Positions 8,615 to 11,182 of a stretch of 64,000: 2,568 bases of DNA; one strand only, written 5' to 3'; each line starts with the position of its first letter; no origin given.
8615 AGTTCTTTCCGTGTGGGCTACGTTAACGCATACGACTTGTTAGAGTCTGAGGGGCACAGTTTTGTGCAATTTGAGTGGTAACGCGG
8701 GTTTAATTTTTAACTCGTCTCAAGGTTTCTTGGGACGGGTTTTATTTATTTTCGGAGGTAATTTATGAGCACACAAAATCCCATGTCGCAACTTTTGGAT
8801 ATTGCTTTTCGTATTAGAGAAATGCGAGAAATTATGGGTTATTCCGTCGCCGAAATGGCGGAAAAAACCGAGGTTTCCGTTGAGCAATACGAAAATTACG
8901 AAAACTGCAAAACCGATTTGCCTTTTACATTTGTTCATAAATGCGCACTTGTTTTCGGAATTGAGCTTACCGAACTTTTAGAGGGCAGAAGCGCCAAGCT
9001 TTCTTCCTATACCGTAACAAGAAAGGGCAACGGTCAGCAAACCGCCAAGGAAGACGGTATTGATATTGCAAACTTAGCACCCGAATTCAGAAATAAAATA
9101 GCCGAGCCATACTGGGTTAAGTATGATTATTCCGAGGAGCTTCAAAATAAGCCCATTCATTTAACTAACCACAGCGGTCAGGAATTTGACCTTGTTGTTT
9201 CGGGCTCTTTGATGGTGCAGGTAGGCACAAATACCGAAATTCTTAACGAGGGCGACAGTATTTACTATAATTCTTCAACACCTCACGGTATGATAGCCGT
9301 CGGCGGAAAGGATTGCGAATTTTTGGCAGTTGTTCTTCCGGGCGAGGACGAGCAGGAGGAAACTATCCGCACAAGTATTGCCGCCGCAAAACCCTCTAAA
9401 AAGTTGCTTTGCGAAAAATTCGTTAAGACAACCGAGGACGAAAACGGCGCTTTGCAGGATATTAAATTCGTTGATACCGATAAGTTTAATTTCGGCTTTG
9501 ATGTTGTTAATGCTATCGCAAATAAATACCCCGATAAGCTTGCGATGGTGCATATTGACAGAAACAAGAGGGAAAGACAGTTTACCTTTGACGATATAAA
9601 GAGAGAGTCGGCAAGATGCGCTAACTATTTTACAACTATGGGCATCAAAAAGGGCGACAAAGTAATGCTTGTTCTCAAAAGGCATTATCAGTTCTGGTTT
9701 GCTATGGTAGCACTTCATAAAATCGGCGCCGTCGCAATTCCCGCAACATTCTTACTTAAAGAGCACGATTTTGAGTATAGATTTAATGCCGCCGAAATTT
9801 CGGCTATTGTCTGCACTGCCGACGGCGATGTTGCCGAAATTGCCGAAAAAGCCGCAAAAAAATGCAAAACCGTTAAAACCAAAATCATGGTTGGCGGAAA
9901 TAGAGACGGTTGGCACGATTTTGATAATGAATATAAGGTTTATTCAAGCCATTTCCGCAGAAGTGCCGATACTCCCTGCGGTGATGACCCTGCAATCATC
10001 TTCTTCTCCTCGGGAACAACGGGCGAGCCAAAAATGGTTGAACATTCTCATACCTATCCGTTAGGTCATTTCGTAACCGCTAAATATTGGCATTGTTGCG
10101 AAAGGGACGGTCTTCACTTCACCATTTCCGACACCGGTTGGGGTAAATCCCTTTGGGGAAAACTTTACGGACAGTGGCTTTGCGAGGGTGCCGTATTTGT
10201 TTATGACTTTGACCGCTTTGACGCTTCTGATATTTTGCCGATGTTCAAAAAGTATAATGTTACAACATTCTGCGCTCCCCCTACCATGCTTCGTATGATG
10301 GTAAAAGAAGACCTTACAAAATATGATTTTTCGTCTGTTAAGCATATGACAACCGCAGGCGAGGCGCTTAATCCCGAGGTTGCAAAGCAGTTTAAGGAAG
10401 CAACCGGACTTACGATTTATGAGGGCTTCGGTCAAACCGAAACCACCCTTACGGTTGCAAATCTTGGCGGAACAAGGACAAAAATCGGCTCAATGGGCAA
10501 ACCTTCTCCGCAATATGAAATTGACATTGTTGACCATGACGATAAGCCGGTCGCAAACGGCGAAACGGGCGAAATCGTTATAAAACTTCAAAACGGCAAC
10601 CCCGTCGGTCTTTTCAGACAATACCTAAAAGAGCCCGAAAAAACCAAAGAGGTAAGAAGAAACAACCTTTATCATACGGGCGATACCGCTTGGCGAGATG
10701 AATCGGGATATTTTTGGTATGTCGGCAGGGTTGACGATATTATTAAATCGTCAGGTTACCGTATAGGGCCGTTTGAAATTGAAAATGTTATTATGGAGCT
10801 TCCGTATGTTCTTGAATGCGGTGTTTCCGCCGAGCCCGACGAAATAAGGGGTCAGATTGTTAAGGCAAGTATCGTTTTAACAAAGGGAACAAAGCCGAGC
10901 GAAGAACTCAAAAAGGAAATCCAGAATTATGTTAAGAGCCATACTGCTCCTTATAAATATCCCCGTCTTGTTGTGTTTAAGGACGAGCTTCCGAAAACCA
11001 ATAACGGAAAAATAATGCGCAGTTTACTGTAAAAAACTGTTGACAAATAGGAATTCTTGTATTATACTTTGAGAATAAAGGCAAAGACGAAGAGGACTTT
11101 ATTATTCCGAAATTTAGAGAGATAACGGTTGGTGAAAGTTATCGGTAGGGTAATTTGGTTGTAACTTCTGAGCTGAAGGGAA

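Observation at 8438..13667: Tandem duplication of a whole promoter + T-box + HTH-cupin-ligase cassette, with the specifier switched from Ile to Val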

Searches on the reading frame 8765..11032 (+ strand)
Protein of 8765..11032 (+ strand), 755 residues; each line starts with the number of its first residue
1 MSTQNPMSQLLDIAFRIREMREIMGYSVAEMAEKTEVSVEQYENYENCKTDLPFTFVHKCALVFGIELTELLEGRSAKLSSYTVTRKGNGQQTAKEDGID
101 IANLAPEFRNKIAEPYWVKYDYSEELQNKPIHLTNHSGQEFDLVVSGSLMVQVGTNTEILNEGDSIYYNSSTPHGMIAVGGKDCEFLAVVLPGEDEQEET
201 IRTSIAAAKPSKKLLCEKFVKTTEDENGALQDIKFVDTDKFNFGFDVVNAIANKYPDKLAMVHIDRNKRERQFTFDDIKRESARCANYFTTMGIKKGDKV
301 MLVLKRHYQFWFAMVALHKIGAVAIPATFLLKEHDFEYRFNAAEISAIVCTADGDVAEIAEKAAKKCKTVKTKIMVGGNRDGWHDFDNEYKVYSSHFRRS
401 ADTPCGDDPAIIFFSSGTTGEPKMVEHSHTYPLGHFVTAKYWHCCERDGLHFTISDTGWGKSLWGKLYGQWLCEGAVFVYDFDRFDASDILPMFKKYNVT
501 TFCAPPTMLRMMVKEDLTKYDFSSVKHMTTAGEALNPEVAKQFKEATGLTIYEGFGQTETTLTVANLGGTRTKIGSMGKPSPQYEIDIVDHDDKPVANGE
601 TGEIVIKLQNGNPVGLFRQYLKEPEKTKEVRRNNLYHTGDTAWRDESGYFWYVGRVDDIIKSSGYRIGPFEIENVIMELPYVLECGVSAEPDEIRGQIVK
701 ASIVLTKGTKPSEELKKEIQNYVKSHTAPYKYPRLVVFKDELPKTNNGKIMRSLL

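Call 6: search_protein_families(library=pfam, proteins=[window:8765-11032:+])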
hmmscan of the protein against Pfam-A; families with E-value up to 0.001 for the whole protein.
window:8765-11032:+ (755 aa): 6 families
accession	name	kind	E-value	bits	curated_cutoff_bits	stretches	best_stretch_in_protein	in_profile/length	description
PF00501.34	AMP-binding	-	1.2e-69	235.5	29.9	1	252-609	5-377/384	AMP-binding enzyme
PF13193.12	AMP-binding_C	-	1.6e-20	74.2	24.5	1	671-749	1-76/76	AMP-binding enzyme C-terminal domain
PF07883.17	Cupin_2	-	4.2e-12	46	27.2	1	135-190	15-70/70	Cupin domain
PF12844.13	HTH_19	-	1.5e-08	34.9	30.2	1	16-74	3-61/64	Helix-turn-helix domain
PF01381.28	HTH_3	-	2.8e-06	27.7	23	1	17-71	1-55/55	Helix-turn-helix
PF13560.12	HTH_31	-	0.00066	20.4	27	0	14-68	3-58/64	Helix-turn-helix domain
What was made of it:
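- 8765..11032 (+): Lig1: 755-aa fusion. XRE-type HTH (aa 14-74), cupin (aa about 80-195), linker, AMP-forming acyl-CoA ligase (aa about 216-755). Proposed 2-methylbutyrate-CoA ligase. Pfam (call 6).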

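Call 9: search_protein_families(library=ncbifam, proteins=[window:8765-11032:+])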
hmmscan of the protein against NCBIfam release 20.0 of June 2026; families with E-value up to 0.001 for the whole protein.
window:8765-11032:+ (755 aa): 106 families (the best 25 are shown)
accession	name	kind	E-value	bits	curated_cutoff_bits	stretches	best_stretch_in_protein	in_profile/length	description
NF047394.1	AcylCoAsynMbcS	equivalog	1.3e-134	449.7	850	1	253-753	22-514/525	acyl-CoA synthetase MbcS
NF003313.0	PRK04319.1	equivalog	3.2e-111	372.4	729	1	228-755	30-557/574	acetate--CoA ligase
NF004837.0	PRK06187.1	subfamily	4.2e-89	299.2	476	1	247-754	13-517/531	long-chain-fatty-acid--CoA ligase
TIGR02188.1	Ac_CoA_lig_AcsA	equivalog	1.1e-75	255.1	724.95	1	217-755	34-601/629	acetate--CoA ligase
NF001208.0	PRK00174.1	subfamily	1.6e-73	248.1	657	1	223-755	60-616/649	acetate--CoA ligase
TIGR02262.1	benz_CoA_lig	subfamily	5.8e-73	246.3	375.25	1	241-754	3-504/508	benzoate-CoA ligase family protein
NF006181.0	PRK08314.1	subfamily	1.8e-71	241.1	705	1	246-751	28-546/563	long-chain-fatty-acid--CoA ligase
NF006182.0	PRK08316.1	subfamily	1.9e-68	231.2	663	1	246-752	15-510/523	fatty acyl-CoA synthetase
NF005947.1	PRK08008.1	equivalog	3e-66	224.1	651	1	249-754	14-516/518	crotonobetaine/carnitine-CoA ligase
NF004808.0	PRK06155.1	equivalog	3.1e-62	210.6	722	1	268-754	42-517/542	ATP-dependent acyl-CoA ligase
NF005702.0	PRK07514.1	subfamily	2.4e-59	201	558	1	248-755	6-496/506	malonyl-CoA synthase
NF005676.0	PRK07470.1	equivalog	4e-59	200.7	774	1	247-753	25-523/544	acyl-CoA synthetase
NF005714.0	PRK07529.1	subfamily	5.6e-58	196.8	632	2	494-753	309-570/640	acyl-CoA synthetase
NF009071.0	PRK12406.1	subfamily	1.2e-57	195.6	701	1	269-753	9-496/510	acyl-CoA synthetase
NF005307.0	PRK06839.1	equivalog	2.7e-57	194.5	748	2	471-753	213-487/496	o-succinylbenzoate--CoA ligase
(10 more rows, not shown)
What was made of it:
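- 8765..11032 (+): Best NCBIfam model is MbcS, below its cutoff (call 9).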

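Call 12: find_homologous_proteins(query=window:8765-11032:+, max_evalue=1e-20)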
Query window:8765-11032:+ (755 aa): 8000 proteins with E <= 1e-20 among 8000 candidates; the best 120 are listed.
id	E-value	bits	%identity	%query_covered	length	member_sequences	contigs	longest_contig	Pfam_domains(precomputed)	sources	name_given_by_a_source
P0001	0.0e+0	1765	100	100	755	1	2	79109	PF12844.14,PF07883.18,PF01381.29,PF00501.35,PF13193.13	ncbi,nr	ncbi:MAG: AMP-binding protein [Clostridia bacterium]|nr:AMP-binding protein [Clostridia bacterium]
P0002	0.0e+0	1484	82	100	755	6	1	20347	PF12844.14,PF07883.18,PF00501.35,PF13193.13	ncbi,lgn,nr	ncbi:MAG TPA: acyl-CoA synthetase [Ruminococcaceae bacterium]|nr:acyl-CoA synthetase [Oscillospirace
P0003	0.0e+0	1463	81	100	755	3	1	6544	PF12844.14,PF07883.18,PF01381.29,PF00501.35,PF13193.13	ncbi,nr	ncbi:MAG: AMP-binding protein [Clostridia bacterium]|nr:AMP-binding protein [Clostridia bacterium]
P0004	0.0e+0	1458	81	99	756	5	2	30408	PF12844.14,PF07883.18,PF01381.29,PF00501.35,PF13193.13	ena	-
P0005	0.0e+0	1454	81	100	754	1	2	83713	PF12844.14,PF07883.18,PF00501.35,PF13193.13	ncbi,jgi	-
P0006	0.0e+0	1429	78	100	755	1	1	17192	PF12844.14,PF07883.18,PF01381.29,PF00501.35,PF13193.13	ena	-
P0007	0.0e+0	1422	79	100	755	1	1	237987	PF12844.14,PF07883.18,PF01381.29,PF00501.35,PF13193.13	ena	-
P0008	0.0e+0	1421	78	100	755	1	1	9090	PF12844.14,PF07883.18,PF00501.35,PF13193.13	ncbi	-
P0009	0.0e+0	1417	78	100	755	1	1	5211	PF12844.14,PF07883.18,PF01381.29,PF00501.35,PF13193.13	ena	-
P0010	0.0e+0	1405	77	100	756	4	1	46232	PF12844.14,PF07883.18,PF01381.29,PF00501.35,PF13193.13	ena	-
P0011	0.0e+0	1403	77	100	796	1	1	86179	PF12844.14,PF07883.18,PF00501.35,PF13193.13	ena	-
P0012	0.0e+0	1402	77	100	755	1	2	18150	PF12844.14,PF07883.18,PF00501.35,PF13193.13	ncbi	-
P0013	0.0e+0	1401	77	99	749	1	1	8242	PF12844.14,PF07883.18,PF00501.35,PF13193.13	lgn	-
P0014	0.0e+0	1401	77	100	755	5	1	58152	PF12844.14,PF07883.18,PF00501.35,PF13193.13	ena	-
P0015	0.0e+0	1400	77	99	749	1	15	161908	PF12844.14,PF07883.18,PF00501.35,PF13193.13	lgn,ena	-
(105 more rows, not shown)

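Call 14: find_related_loci(query=A2, collection=genome_contigs, flank=10000)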
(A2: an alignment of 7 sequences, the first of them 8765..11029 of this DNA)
Query A2 (755 aa) in genome_contigs; peptide patterns used: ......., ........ (x = any residue, [..] = any of these).
600 stretches matched a pattern (row limit reached: there are more); 575 encode a relative of the query (tblastn E <= 1e-3); the best 80 are kept; 80 distinct loci.
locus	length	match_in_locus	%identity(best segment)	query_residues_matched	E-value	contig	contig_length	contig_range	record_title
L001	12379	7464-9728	76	1-755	0e+0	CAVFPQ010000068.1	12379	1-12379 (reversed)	Acutalibacteraceae bacterium isolate H07627-L1_cleanbin_000007 genome assembly, contig: Spades_H07627-L1_contig_3160, wh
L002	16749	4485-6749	77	1-755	0e+0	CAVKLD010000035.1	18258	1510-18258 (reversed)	bacterium isolate G02634-L1_cleanbin_000002 genome assembly, contig: Spades_G02634-L1_contig_1121, whole genome shotgun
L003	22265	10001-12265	75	1-755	0e+0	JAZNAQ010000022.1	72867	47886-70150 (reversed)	MAG: Eubacteriales bacterium isolate T1900044746_TS20190212.MAGScoT_cleanbin_000012 SGB_2120_k141_2348378, whole genome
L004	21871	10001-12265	76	1-755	0e+0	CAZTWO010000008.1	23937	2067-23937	MAG TPA_asm: uncultured Ruminococcus sp. isolate binchicken_co354_49 genome assembly, contig: NODE_2052_length_23937_cov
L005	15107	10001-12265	74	1-755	0e+0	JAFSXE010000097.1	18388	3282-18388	MAG: Oscillospiraceae bacterium isolate RGIG3555 Goat_Rumen.Co__c2613289, whole genome shotgun sequence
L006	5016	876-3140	75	1-755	0e+0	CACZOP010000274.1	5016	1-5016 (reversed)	MAG: Ruminococcaceae bacterium isolate RUG12807 genome assembly, contig: RUG12807_asm_274, whole genome shotgun sequence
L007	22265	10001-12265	75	1-755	0e+0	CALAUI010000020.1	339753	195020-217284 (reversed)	MAG TPA_asm: uncultured Clostridia bacterium isolate SRR6425802_bin.112_CONCOCT_v1.1_MAG genome assembly, contig: ERZ176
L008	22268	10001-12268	75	1-755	0e+0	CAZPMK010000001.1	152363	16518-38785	MAG TPA_asm: uncultured Clostridium sp. isolate SRP350583_co1_32 genome assembly, contig: NODE_84_length_152363_cov_26.2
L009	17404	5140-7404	76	1-755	0e+0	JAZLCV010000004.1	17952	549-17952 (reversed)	MAG: Eubacteriales bacterium isolate T1900045044_TC20190037.MAGScoT_cleanbin_000030 SGB_4494_k141_2551488, whole genome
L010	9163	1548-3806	74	1-755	0e+0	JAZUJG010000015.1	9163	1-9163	MAG: Acutalibacteraceae bacterium isolate T1900045256_TH20190026.MAGScoT_cleanbin_000013 SGB_5795_k141_1679270, whole ge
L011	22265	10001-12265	76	1-755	0e+0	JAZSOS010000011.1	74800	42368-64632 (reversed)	MAG: Eubacteriales bacterium isolate T1900044548_TS20190014.MAGScoT_cleanbin_000040 SGB_167_k141_757987, whole genome sh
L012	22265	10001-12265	74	1-755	0e+0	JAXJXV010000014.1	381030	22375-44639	MAG: Acutalibacteraceae bacterium isolate DOME_MAG_7338 7338_C0433_k141_115568, whole genome shotgun sequence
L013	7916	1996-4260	74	1-755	0e+0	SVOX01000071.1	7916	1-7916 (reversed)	MAG: Oscillospiraceae bacterium isolate SIG576 NODE_40594_length_7916_cov_1.410836, whole genome shotgun sequence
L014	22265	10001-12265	74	1-755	0e+0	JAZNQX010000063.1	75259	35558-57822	MAG: Acutalibacteraceae bacterium isolate T1900044822_TS20190288.MAGScoT_cleanbin_000017 SGB_2848_k141_444316, whole gen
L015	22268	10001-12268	74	1-755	0e+0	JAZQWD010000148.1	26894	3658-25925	MAG: Acutalibacteraceae bacterium isolate T1900045166_TC20190160.MAGScoT_cleanbin_000032 SGB_5148_k141_476600, whole gen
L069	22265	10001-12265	72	1-755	0e+0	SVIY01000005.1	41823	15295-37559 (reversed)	MAG: Clostridiales bacterium isolate SIG421 NODE_20500_length_41823_cov_1.574108, whole genome shotgun sequence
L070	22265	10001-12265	72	1-755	0e+0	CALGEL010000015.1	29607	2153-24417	MAG TPA_asm: uncultured Clostridia bacterium isolate SRR6425824_bin.7_CONCOCT_v1.1_MAG genome assembly, contig: ERZ17676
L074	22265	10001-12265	72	1-755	0e+0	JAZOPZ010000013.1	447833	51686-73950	MAG: Christensenellaceae bacterium isolate T1900045570_YK20190264.MAGScoT_cleanbin_000013 SGB_7972_k141_2944187, whole g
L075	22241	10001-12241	73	9-755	0e+0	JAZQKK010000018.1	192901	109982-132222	MAG: Eubacteriales bacterium isolate T1900044615_TS20190081.MAGScoT_cleanbin_000004 SGB_836_k141_1718435, whole genome s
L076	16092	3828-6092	71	1-755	0e+0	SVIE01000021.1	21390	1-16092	MAG: Clostridiales bacterium isolate SIG401 NODE_46456_length_21390_cov_1.739454, whole genome shotgun sequence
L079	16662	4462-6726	72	1-755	0e+0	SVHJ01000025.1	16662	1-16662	MAG: Clostridiales bacterium isolate SIG381 NODE_16407_length_16662_cov_2.221530, whole genome shotgun sequence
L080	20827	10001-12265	71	1-755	0e+0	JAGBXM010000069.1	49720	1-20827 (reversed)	MAG: Clostridia bacterium isolate RGIG9536 Yak_Colon-2__c303741, whole genome shotgun sequence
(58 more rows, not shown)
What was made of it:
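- Lig1 orthologues are 71-82% identical to Lig1 (calls 12, 14).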

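Call 18: search_solved_structures(query=window:8765-11029:+, max_evalue=1e-30, show_alignments=2)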
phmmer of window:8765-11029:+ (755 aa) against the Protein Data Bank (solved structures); distinct sequences matched with E-value up to 1e-30: 66 (the best 60 are shown).
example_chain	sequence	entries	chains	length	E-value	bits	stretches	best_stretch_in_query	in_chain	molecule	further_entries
3etc_A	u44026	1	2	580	1.5e-186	625.2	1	216-752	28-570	AMP-binding protein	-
8biq_D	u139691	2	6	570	4.1e-104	352.6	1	233-752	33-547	4-hydroxybutyrate--CoA ligase 1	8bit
2wd9_A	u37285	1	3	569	2.3e-96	327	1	240-754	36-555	ACYL-COENZYME A SYNTHETASE ACSM2A, MITOCHONDRIAL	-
2vze_A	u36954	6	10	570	2.3e-96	327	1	240-754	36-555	ACYL-COENZYME A SYNTHETASE ACSM2A, MITOCHONDRIAL | Acyl-coenzyme A synthetase ACSM2A, mitochondrial precursor | Acyl-coenzyme A synthetase ACSM2A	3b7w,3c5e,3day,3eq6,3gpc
9g79_B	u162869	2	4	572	2.4e-78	267.4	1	234-755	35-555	Acetyl-coenzyme A synthetase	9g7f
5u2a_A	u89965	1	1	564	9.2e-57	196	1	261-755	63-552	AMP-dependent synthetase and ligase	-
8rpk_A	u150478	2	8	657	3.1e-54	187.7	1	235-754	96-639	Acetate--CoA ligase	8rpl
4wv3_A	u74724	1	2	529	3.2e-53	184.4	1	270-753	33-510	Anthranilate-CoA ligase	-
7kds_A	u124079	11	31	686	5.1e-53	183.7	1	240-755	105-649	Acetyl-coenzyme A synthetase 2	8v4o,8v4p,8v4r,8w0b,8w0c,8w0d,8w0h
7kdn_A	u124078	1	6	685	1.2e-49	172.5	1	217-755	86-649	Acetyl-coenzyme A synthetase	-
2p2b_A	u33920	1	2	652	1.9e-49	171.8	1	232-755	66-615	Acetyl-coenzyme A synthetase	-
2p2m_A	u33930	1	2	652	5.7e-49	170.3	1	232-755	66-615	Acetyl-coenzyme A synthetase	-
2p2f_A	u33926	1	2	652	7.1e-49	170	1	232-755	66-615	Acetyl-coenzyme A synthetase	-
1pg3_A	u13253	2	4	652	7.1e-49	170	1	404-755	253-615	acetyl-CoA synthetase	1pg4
5jrh_A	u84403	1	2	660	7.5e-49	169.9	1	232-755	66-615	Acetyl-coenzyme A synthetase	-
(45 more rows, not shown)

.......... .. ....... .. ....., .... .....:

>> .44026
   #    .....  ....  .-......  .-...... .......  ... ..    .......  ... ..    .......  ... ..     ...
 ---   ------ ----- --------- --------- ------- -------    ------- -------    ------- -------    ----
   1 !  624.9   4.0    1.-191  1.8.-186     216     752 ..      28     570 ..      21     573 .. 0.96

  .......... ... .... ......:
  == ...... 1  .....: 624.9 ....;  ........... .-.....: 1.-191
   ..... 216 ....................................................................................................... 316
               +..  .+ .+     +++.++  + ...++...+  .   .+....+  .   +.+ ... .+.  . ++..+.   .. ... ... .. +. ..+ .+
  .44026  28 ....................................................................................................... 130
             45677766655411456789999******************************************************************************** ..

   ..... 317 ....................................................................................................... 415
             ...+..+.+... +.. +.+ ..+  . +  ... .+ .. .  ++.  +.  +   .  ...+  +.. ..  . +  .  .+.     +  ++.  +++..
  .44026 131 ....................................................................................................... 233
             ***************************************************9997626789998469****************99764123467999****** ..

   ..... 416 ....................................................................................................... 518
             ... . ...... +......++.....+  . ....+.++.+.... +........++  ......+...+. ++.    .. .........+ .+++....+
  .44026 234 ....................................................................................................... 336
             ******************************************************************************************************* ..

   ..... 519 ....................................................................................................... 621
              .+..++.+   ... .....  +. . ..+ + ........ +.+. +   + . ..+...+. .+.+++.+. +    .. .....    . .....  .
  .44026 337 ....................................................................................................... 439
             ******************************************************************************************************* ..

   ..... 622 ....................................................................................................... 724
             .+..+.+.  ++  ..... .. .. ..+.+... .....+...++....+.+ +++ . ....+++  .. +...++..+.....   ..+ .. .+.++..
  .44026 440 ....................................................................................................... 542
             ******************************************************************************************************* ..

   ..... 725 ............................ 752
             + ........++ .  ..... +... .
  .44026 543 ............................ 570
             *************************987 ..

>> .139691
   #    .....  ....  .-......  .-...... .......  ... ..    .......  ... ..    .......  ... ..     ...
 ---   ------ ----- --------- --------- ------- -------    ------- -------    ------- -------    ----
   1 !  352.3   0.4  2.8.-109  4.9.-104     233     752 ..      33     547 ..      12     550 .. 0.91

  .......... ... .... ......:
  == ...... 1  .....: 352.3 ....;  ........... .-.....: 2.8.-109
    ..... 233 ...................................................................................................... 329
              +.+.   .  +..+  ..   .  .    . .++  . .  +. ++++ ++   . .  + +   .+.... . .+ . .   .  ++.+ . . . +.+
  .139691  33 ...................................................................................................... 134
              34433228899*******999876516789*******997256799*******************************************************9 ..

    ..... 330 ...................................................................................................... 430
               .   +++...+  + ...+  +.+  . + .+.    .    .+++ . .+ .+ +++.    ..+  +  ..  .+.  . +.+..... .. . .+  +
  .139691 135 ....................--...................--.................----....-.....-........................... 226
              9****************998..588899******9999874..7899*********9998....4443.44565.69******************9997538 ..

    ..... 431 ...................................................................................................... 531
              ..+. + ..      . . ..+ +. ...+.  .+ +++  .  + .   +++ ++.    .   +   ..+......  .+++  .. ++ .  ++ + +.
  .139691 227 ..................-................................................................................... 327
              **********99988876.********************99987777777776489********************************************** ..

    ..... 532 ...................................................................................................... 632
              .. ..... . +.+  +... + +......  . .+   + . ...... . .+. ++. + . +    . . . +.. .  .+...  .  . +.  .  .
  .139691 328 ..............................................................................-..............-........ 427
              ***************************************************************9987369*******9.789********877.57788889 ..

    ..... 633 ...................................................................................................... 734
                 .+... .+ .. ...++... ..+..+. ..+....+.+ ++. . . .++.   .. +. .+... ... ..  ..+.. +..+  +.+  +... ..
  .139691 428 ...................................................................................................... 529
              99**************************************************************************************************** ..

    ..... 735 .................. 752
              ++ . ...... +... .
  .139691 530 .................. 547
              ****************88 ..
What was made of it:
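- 8765..11032 (+): PDB 3ETC MacsMa matches at E 1.5e-186 (call 18).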
